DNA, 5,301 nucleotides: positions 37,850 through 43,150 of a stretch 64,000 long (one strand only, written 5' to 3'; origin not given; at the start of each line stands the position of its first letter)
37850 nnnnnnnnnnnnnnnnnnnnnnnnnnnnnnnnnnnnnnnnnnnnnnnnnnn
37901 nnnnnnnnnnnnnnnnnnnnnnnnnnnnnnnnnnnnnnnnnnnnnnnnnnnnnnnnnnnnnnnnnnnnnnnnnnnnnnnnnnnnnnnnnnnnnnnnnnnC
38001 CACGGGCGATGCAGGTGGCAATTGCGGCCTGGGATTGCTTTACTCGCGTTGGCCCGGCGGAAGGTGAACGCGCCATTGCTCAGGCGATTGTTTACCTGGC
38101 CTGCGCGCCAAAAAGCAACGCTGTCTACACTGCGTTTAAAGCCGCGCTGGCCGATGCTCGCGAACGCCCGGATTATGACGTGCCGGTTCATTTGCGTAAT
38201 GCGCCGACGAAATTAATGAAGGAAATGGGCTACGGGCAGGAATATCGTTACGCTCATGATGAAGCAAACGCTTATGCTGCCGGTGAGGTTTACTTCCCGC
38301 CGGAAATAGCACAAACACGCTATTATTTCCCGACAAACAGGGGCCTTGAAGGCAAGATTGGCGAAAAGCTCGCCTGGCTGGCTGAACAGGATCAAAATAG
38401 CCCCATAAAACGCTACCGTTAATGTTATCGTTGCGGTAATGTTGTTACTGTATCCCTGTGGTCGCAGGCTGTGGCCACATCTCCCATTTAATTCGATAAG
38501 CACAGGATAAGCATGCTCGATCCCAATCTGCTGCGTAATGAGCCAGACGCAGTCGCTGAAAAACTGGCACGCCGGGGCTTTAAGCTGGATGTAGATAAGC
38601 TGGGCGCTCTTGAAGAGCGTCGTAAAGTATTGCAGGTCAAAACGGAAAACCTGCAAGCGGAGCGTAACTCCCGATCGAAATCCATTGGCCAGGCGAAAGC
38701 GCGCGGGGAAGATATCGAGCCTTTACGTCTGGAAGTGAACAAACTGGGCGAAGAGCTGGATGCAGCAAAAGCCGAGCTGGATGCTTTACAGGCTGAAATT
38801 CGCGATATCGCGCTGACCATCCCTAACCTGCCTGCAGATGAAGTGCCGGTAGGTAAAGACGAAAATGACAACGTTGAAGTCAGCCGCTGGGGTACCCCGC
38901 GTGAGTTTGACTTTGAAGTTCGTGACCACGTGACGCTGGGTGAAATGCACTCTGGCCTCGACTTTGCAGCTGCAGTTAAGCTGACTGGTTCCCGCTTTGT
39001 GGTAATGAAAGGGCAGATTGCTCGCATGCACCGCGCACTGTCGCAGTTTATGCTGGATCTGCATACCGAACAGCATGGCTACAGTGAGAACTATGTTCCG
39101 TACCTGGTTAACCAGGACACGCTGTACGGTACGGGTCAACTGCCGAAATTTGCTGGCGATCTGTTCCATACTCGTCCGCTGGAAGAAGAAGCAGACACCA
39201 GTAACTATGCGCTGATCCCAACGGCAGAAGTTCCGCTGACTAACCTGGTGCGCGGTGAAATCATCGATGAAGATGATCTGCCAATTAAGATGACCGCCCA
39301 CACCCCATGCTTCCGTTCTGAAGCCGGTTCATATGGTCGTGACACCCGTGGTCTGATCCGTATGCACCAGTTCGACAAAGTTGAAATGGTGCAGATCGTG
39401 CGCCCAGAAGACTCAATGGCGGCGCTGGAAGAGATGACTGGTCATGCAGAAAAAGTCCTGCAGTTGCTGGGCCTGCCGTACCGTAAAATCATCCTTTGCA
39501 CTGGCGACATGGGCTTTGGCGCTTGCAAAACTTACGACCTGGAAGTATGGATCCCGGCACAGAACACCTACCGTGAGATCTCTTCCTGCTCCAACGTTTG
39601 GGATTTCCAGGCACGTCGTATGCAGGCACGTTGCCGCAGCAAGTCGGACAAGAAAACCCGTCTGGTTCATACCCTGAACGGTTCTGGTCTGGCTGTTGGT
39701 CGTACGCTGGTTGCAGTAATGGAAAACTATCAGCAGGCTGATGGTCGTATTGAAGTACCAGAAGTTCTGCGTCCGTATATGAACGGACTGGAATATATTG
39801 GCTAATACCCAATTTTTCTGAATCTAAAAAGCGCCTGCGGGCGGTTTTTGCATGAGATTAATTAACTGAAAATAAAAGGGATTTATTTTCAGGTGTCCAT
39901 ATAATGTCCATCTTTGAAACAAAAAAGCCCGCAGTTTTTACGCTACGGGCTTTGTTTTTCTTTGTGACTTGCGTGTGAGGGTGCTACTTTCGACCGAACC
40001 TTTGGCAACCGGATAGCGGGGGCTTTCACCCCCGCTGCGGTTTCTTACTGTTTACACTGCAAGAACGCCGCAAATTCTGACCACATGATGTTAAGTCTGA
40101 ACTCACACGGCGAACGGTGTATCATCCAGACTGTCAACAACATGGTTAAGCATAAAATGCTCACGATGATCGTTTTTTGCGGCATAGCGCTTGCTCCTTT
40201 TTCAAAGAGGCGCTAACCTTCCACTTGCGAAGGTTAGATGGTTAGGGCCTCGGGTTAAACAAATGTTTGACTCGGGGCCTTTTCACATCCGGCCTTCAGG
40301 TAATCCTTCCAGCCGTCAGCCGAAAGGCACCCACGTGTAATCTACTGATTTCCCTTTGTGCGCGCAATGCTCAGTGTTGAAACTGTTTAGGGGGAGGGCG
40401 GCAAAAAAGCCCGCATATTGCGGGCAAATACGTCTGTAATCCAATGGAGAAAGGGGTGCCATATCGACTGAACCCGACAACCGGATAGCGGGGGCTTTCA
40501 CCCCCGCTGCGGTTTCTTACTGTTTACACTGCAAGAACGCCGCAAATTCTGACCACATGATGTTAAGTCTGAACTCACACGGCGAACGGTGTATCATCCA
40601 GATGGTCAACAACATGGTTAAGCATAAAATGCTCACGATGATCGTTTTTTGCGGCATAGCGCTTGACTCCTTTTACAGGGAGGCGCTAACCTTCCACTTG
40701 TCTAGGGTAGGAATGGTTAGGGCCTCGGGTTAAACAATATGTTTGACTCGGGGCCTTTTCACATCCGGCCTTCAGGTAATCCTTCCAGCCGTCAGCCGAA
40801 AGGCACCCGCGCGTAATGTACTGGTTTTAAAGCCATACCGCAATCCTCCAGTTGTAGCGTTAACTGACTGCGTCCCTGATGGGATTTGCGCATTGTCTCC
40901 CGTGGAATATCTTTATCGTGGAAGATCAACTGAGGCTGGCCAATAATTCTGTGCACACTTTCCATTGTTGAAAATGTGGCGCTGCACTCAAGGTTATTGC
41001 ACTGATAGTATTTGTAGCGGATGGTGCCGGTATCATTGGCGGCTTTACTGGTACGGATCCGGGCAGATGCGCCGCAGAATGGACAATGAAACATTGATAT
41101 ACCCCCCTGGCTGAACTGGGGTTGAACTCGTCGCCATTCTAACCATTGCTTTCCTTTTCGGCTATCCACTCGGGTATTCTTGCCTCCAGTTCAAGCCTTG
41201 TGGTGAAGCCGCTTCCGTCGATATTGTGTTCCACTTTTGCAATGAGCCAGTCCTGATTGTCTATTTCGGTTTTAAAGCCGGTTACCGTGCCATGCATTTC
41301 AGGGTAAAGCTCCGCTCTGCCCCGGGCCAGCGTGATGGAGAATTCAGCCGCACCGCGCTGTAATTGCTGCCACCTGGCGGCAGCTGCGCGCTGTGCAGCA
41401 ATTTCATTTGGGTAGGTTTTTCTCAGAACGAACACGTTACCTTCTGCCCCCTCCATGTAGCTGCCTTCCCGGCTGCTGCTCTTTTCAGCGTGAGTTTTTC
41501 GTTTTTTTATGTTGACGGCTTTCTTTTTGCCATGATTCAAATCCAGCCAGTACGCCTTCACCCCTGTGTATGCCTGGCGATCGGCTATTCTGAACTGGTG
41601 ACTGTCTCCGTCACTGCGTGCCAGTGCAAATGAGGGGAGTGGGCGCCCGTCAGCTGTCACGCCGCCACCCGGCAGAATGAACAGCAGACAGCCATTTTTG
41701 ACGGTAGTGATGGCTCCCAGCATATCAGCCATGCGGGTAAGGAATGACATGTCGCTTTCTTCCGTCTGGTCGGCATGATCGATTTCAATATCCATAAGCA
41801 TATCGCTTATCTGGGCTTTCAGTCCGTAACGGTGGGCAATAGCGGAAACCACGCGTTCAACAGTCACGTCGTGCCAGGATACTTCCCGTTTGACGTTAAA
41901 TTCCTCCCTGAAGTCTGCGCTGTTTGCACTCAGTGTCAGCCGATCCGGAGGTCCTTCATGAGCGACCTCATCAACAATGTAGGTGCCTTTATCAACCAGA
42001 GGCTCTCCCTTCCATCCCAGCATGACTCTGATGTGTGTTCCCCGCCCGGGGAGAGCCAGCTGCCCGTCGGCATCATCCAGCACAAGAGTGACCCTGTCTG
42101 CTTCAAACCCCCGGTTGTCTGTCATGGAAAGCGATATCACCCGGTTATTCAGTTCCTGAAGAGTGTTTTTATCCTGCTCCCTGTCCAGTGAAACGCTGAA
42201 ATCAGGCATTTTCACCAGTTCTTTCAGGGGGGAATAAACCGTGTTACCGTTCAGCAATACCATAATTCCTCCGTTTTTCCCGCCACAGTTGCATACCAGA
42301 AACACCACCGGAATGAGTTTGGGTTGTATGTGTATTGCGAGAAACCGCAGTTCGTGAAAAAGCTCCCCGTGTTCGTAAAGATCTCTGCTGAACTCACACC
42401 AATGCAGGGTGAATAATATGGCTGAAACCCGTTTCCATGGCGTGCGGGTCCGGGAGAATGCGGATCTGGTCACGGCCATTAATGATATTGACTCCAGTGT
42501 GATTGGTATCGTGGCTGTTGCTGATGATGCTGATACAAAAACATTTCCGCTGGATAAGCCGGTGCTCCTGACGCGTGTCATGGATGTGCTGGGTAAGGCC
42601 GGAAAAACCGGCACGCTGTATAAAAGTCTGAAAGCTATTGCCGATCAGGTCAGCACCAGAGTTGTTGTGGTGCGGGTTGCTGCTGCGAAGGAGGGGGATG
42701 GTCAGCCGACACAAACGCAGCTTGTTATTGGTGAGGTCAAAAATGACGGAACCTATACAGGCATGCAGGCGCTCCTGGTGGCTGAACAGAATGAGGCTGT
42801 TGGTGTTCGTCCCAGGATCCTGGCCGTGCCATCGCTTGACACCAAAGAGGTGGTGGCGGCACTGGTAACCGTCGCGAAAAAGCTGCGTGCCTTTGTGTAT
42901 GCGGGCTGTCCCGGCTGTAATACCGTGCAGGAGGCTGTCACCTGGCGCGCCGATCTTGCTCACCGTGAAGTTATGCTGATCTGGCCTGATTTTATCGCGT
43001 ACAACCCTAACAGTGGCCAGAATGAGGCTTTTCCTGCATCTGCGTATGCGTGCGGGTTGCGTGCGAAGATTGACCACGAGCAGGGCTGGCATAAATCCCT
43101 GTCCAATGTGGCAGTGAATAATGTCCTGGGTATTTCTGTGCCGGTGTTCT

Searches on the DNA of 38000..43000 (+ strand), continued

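Call 29: search_dna_similar(query=window:39786-40005:+, collection=ecoli_genomes, mode=near, max_rows=40, rows=spread)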
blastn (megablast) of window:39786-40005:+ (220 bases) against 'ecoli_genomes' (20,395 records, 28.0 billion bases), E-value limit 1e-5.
Records with a match: 5422; places in all: 5447; records where one place covers at least 80% of the query: 27.
Genomes with a match: 5422 of 5426; with a place that covers at least 80% of the query: 27. Places per genome that has any: lowest 1, median 1, highest 4. On chromosomes: 5440 places; on plasmids: 7.
Best place of each record, by identity: >=99% 13; 95-99% 5066; 90-95% 10; 80-90% 333.
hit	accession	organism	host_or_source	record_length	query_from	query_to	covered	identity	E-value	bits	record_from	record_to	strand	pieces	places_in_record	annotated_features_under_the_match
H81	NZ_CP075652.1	Escherichia coli strain STEC17-183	Homo sapiens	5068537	1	220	100%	100.0%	1e-110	407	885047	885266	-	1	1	serS: serine--tRNA ligase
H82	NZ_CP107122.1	Escherichia coli strain S9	human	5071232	1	174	79%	85.7%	2e-43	183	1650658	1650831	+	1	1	serS: serine--tRNA ligase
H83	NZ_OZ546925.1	Escherichia coli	Homo sapiens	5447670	1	174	79%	85.7%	2e-43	183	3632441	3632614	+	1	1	serS: serine--tRNA ligase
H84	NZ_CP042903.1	Escherichia coli strain CFSAN061761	missing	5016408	1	64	29%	98.4%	3e-22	113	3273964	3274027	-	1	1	serS: serine--tRNA ligase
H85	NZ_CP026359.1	Escherichia coli strain 2_0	not applicable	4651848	1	64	29%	98.4%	3e-22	113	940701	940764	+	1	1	serS: serine--tRNA ligase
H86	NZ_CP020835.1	Escherichia coli strain CFSAN051542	blue cheese in wax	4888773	1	64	29%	98.4%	3e-22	113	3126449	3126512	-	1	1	serS: serine--tRNA ligase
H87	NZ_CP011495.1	Escherichia coli strain NCM3722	Homo sapiens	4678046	1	64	29%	98.4%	3e-22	113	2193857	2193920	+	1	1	serS: serine--tRNA ligase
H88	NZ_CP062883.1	Escherichia coli strain Res13-Lact-PEA06-10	Sus scrofa domesticus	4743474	1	64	29%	98.4%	3e-22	113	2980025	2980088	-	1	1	serS: serine--tRNA ligase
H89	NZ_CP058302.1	Escherichia coli strain AH65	chicken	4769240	1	64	29%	98.4%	3e-22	113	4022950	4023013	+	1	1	serS: serine--tRNA ligase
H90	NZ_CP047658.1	Escherichia coli strain LD39-1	feces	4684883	1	64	29%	98.4%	3e-22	113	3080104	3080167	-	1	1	serS: serine--tRNA ligase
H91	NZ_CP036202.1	Escherichia coli strain L725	Homo sapiens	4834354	1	64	29%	98.4%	3e-22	113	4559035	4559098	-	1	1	serS: serine--tRNA ligase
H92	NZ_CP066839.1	Escherichia coli strain Ec-RL2-1X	Gallus gallus domesticus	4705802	1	64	29%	98.4%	3e-22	113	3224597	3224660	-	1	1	serS: serine--tRNA ligase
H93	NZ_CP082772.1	Escherichia coli O2:H1 strain HM670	Homo sapiens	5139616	1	64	29%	98.4%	3e-22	113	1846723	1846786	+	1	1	serS: serine--tRNA ligase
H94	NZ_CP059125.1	Escherichia coli strain EC45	Homo sapiens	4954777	1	64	29%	98.4%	3e-22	113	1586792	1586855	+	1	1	serS: serine--tRNA ligase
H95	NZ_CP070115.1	Escherichia coli strain FDAARGOS_1298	Homo sapiens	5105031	1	64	29%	98.4%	3e-22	113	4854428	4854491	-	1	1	serS: serine--tRNA ligase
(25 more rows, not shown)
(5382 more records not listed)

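Call 31: get_annotated_region(hit=H82, flank=3000)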
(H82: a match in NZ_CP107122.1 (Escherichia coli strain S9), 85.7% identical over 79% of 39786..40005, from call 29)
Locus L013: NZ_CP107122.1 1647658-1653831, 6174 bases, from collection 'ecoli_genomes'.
description: Escherichia coli strain S9 chromosome, complete genome
organism: Escherichia coli strain S9 (NCBI taxid 562)
replicon: chromosome; assembly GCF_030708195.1
host: -; source: human; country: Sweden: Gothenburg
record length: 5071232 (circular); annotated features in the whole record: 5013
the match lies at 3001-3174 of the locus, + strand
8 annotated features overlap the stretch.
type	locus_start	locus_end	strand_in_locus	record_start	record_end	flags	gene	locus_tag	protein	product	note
CDS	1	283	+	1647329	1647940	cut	lolA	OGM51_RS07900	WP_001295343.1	outer membrane lipoprotein chaperone LolA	-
CDS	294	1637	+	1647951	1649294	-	rarA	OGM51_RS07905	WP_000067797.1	replication-associated recombination protein RarA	-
CDS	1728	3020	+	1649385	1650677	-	serS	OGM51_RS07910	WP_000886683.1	serine--tRNA ligase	-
CDS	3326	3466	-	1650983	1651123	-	-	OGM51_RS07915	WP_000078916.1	Hok/Gef family protein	-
CDS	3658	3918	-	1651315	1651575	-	-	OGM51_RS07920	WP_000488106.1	ogr/Delta-like zinc finger family protein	-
CDS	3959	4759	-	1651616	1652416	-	-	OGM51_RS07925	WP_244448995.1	contractile injection system protein, VgrG/Pvc8 family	-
CDS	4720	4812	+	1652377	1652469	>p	-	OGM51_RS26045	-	hypothetical protein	incomplete; partial in the middle of a contig; missing C-terminus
CDS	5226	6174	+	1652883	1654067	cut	-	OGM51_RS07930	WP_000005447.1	phage tail sheath subtilisin-like domain-containing protein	-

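Call 54: get_annotated_region(hit=H9, flank=3000)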
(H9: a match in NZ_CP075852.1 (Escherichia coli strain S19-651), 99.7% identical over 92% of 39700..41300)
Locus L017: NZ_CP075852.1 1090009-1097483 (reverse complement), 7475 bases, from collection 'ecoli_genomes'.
description: Escherichia coli strain S19-651 chromosome, complete genome
organism: Escherichia coli strain S19-651 (NCBI taxid 562)
replicon: chromosome; assembly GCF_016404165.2
host: Homo sapiens; source: stool; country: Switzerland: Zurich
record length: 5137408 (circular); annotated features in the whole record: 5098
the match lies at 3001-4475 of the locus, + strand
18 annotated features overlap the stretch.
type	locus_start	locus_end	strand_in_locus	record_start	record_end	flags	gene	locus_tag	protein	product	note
CDS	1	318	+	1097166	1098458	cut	tolB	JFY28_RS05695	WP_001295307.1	Tol-Pal system beta propeller repeat protein TolB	-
CDS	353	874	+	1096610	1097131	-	pal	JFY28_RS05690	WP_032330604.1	peptidoglycan-associated lipoprotein Pal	-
CDS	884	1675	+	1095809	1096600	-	cpoB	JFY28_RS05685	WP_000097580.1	cell division protein CpoB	-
tRNA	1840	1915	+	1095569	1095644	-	-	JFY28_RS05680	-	tRNA-Lys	-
tRNA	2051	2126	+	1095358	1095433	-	-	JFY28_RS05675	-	tRNA-Val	-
tRNA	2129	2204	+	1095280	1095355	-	-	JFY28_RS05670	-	tRNA-Lys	-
tRNA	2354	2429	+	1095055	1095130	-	-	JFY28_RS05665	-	tRNA-Val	-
tRNA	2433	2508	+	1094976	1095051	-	-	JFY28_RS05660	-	tRNA-Lys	-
tRNA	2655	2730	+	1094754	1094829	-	-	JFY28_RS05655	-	tRNA-Lys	-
tRNA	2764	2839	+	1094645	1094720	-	-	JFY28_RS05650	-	tRNA-Lys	-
ncRNA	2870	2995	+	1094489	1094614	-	-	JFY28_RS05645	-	RtT sRNA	rtT sRNA, processed from tyrT transcript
CDS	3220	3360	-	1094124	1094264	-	-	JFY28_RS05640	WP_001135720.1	Hok/Gef family protein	-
CDS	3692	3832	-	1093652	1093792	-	-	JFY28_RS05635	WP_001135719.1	Hok/Gef family protein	-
CDS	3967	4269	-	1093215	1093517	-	-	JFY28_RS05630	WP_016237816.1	ogr/Delta-like zinc finger family protein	-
CDS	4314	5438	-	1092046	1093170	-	-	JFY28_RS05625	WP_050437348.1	phage late control D family protein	-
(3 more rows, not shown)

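Call 55: get_annotated_region(hit=H28, flank=3000)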
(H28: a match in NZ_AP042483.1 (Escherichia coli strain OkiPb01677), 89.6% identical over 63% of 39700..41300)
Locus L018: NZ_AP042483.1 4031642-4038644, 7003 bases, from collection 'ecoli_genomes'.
description: Escherichia coli strain OkiPb01677 chromosome, complete genome
organism: Escherichia coli strain OkiPb01677 (NCBI taxid 562)
replicon: chromosome; assembly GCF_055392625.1
host: -; source: bovine feces; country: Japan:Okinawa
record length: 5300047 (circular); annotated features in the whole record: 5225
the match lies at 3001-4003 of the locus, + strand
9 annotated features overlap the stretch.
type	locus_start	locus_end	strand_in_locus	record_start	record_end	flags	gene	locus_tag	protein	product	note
CDS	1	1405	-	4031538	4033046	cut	glpK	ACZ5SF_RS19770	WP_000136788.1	glycerol kinase GlpK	-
CDS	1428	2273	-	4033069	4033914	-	glpF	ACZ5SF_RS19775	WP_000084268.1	glycerol uptake facilitator protein GlpF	-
CDS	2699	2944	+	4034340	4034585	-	zapB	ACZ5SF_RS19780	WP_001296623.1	septal ring assembly protein ZapB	-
CDS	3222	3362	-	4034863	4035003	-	-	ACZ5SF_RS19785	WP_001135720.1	Hok/Gef family protein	-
CDS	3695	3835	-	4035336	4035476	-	-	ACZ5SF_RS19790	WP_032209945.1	Hok/Gef family protein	-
CDS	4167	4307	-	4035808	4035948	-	-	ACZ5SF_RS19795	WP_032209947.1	Hok/Gef family protein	-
CDS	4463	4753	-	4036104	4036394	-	-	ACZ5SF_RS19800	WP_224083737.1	hypothetical protein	-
CDS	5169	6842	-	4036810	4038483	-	-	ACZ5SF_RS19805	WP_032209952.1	hypothetical protein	-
CDS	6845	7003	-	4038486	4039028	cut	-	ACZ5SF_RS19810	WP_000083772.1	baseplate complex protein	-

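Call 56: get_annotated_region(hit=H16, flank=3000)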
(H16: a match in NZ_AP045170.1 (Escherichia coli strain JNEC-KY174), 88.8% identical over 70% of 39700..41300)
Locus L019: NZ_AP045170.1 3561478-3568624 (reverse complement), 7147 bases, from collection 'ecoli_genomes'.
description: Escherichia coli strain JNEC-KY174 chromosome, complete genome
organism: Escherichia coli strain JNEC-KY174 (NCBI taxid 562)
replicon: chromosome; assembly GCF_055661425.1
host: Homo sapiens; source: clinical; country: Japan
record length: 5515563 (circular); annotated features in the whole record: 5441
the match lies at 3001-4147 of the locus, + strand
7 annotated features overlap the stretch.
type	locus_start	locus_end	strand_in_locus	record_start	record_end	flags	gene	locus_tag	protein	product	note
CDS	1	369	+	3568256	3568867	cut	lolA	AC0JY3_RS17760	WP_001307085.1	outer membrane lipoprotein periplasmic chaperone LolA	-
CDS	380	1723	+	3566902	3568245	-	rarA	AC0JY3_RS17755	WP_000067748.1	replication-associated recombination protein RarA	-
CDS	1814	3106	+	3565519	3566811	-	serS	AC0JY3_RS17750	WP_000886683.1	serine--tRNA ligase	-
CDS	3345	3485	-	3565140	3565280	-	-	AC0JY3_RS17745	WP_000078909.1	Hok/Gef family protein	-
CDS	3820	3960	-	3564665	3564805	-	-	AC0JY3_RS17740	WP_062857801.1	Hok/Gef family protein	-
CDS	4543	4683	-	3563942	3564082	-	-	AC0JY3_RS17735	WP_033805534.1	Hok/Gef family protein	-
CDS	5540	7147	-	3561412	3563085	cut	-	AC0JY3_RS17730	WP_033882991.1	hypothetical protein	-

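Call 59: search_dna_similar(query=window:40290-40520:+, collection=ecoli_genomes, mode=near, max_rows=40)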
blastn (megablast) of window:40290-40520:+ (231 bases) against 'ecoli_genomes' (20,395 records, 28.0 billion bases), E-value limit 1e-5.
Records with a match: 616; places in all: 675; records where one place covers at least 80% of the query: 19.
Genomes with a match: 615 of 5426; with a place that covers at least 80% of the query: 19. Places per genome that has any: lowest 1, median 1, highest 5. On chromosomes: 674 places; on plasmids: 1.
Best place of each record, by identity: 95-99% 11; 90-95% 598; 80-90% 7.
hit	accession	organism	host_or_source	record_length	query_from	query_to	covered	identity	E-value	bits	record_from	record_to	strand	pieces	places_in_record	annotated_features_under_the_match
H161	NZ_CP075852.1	Escherichia coli strain S19-651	Homo sapiens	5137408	1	231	100%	98.0%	1e-116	509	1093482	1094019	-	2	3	Hok/Gef family protein | ogr/Delta-like zinc finger family protein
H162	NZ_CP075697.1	Escherichia coli strain STEC2018-607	Homo sapiens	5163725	1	231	100%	98.0%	1e-116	509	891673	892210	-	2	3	Hok/Gef family protein | ogr/Delta-like zinc finger family protein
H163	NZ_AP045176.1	Escherichia coli strain JNEC-KY179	Homo sapiens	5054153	1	231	100%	98.0%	1e-116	509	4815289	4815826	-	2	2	Hok/Gef family protein | ogr/Delta-like zinc finger family protein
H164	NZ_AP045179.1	Escherichia coli strain JNEC-KY203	Homo sapiens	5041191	1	231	100%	98.0%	1e-116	509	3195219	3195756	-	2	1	Hok/Gef family protein | ogr/Delta-like zinc finger family protein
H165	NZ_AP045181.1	Escherichia coli strain JNEC-KY208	Homo sapiens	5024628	1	231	100%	98.0%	1e-116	509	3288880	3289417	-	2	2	Hok/Gef family protein | ogr/Delta-like zinc finger family protein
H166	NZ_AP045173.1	Escherichia coli strain JNEC-KY177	Homo sapiens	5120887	1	231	100%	98.0%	1e-116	509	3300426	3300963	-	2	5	Hok/Gef family protein | ogr/Delta-like zinc finger family protein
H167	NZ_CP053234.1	Escherichia coli strain SCU-106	Homo sapiens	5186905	1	231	100%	97.3%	1e-116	509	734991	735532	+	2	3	Hok/Gef family protein (x2)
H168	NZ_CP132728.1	Escherichia coli strain LZSFT34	-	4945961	1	231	100%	97.3%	1e-116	509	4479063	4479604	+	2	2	Hok/Gef family protein (x2)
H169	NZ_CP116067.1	Escherichia coli strain DETEC-S792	ICU staff rectal swab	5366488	1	231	100%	97.3%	1e-116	509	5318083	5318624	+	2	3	Hok/Gef family protein (x2)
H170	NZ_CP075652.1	Escherichia coli strain STEC17-183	Homo sapiens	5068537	1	231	100%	96.9%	4e-111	491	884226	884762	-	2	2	Hok/Gef family protein | ogr/Delta-like zinc finger family protein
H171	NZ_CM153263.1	Escherichia coli strain Bongo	Eastern Bongo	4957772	1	231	100%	93.1%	2e-89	337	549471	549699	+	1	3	Hok/Gef family protein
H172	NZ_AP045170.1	Escherichia coli strain JNEC-KY174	Homo sapiens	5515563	1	231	100%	93.1%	2e-89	337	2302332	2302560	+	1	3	Hok/Gef family protein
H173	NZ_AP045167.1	Escherichia coli strain JNEC-KY171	Homo sapiens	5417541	1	231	100%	92.7%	1e-85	412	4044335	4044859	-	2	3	Hok/Gef family protein | hypothetical protein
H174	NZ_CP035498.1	Escherichia coli strain 04-00955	Homo sapiens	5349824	1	231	100%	89.6%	3e-72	361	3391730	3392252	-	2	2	Hok/Gef family protein | hypothetical protein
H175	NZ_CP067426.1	Escherichia coli O22:H8 strain 154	Rectal swab of live bovine cattle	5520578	1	231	100%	88.3%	4e-66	341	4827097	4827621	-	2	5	Hok/Gef family protein | hypothetical protein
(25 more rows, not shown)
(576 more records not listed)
